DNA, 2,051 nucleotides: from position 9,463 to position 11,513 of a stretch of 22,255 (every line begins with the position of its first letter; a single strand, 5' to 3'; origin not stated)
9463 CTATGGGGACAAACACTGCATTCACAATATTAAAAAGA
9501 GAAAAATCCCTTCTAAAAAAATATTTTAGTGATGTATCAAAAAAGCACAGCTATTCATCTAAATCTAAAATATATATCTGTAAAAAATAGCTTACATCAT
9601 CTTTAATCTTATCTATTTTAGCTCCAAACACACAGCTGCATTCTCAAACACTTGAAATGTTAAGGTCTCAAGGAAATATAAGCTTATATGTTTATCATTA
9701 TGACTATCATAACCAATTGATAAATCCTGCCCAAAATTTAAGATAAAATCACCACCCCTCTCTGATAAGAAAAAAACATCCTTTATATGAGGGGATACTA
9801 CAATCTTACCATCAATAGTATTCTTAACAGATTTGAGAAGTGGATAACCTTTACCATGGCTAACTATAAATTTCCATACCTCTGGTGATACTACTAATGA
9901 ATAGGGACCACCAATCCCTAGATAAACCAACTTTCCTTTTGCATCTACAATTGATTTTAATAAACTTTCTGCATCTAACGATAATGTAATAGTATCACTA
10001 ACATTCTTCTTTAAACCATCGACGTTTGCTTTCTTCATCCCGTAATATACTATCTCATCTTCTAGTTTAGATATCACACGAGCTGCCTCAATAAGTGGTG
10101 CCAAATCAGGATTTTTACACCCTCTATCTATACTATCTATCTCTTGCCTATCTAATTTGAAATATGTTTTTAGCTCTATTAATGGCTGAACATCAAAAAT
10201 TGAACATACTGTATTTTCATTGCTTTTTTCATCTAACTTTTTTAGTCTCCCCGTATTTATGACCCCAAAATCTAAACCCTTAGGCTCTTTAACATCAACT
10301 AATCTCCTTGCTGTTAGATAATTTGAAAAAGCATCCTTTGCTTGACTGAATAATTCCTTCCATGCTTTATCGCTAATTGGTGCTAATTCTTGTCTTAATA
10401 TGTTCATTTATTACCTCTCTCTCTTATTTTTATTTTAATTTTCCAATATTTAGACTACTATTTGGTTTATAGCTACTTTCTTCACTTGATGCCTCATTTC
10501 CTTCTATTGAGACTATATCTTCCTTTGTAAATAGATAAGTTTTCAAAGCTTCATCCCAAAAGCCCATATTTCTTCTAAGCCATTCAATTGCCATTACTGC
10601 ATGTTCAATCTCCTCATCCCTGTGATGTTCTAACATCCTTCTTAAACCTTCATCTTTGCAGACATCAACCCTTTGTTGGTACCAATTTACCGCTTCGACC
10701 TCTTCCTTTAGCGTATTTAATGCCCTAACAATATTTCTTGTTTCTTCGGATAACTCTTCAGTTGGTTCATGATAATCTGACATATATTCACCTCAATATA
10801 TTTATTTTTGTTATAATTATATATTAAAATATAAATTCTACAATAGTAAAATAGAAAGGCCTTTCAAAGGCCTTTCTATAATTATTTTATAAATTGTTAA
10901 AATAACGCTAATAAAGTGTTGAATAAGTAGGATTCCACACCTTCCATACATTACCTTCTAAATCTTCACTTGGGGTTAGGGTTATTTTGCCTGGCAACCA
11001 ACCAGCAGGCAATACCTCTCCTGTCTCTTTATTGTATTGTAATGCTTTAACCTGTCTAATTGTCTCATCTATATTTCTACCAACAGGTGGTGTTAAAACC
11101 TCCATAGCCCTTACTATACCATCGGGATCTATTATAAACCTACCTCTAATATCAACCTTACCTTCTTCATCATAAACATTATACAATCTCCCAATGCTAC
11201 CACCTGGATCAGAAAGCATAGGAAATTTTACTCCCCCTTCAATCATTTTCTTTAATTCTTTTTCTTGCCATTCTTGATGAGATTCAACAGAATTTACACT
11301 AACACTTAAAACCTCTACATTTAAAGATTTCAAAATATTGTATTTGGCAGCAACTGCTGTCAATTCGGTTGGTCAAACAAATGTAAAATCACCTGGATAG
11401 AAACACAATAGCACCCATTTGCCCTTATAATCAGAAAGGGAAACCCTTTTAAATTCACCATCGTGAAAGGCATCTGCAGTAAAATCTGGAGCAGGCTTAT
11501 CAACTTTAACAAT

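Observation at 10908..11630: Candidate selenocysteine peroxiredoxin: in-frame TGA exactly replaces the peroxidatic Cys codon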

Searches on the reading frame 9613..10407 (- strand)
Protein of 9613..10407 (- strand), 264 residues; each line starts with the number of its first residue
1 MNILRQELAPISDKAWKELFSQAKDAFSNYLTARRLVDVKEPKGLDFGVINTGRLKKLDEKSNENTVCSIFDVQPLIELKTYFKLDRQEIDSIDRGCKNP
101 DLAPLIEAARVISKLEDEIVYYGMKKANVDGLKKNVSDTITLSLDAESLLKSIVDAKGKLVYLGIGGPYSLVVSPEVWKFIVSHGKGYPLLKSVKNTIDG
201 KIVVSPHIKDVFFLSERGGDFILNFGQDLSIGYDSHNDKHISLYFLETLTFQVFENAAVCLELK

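Call 11: find_encoding_contigs(protein=window:9613-10407:-, flank=10000, max_places=10)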
Protein window:9613-10407:- (264 aa): 1 contig read that carries it; 1 place shown.
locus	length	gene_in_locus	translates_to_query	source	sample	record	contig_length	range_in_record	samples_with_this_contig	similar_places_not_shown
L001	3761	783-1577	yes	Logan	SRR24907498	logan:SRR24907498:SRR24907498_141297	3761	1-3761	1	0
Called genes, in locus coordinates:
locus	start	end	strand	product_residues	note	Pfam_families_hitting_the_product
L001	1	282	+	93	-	?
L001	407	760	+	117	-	PF22277:EncFtn-like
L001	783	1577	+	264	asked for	PF04454:Linocin_M18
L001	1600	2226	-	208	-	PF01209:Ubie_methyltran, PF05175:MTS (weak), PF01728:FtsJ (weak), PF13489:Methyltransf_23, PF13847:Methyltransf_31, PF08241:Methyltransf_11, PF08242:Methyltransf_12, PF13649:Methyltransf_25, +2 more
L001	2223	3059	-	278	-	PF00753:Lactamase_B (weak), PF12706:Lactamase_B_2 (weak)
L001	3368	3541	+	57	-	PF09723:Zn_ribbon_8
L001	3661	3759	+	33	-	?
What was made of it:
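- Tried and rejected: The encapsulin look-up found only one 3.8-kb Logan contig (call 11).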

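Call 32: search_protein_families(library=ncbifam, proteins=[window:9613-10407:-], max_evalue=0.00001)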
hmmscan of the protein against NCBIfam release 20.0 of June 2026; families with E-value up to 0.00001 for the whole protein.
window:9613-10407:- (264 aa): 1 family
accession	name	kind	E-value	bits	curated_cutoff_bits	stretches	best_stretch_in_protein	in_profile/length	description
NF041155.2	encap_f1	equivalog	8.4e-71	238.4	100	1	4-260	1-259/261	family 1 encapsulin nanocompartment shell protein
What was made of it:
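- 9613..10407 (-): Family 1 encapsulin shell protein (MDY6820369.1). NF041155 scores 238 bits against a cut-off of 100 (call 32).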

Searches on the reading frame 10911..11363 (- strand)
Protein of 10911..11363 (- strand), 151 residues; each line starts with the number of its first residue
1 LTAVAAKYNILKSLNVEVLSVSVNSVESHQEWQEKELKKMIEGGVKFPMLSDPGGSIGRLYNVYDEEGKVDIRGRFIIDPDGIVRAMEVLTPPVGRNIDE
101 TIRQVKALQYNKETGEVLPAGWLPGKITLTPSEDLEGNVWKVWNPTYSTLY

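Call 49: list_cluster_members(proteins=[P0001, window:10911-11363:-, window:11376-11630:-, window:9616-10407:-, window:18167-19462:-])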
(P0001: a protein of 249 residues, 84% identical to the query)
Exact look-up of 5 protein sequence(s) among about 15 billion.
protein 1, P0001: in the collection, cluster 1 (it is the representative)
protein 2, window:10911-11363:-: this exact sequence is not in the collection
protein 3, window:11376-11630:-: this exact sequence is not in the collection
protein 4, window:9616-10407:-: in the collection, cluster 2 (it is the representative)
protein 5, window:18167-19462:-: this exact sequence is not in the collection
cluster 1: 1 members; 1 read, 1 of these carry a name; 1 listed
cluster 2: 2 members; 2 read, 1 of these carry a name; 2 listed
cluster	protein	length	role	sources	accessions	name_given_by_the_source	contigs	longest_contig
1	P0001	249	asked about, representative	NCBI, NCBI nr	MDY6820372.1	MAG: peroxiredoxin [Deferribacterota bacterium] | peroxiredoxin [Deferribacterota bacterium]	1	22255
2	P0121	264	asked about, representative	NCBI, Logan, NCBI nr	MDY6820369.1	MAG: family 1 encapsulin nanocompartment shell protein [Deferribacterota bacterium] | family 1 encapsulin nanocompartment shell protein [Deferribacterota bacterium]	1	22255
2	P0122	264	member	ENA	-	-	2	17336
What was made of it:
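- This is consistent with NCBI having annotated copy A as one product (call 49; inference).
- Tried and rejected: Only the accession numbering hints at it (call 49).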
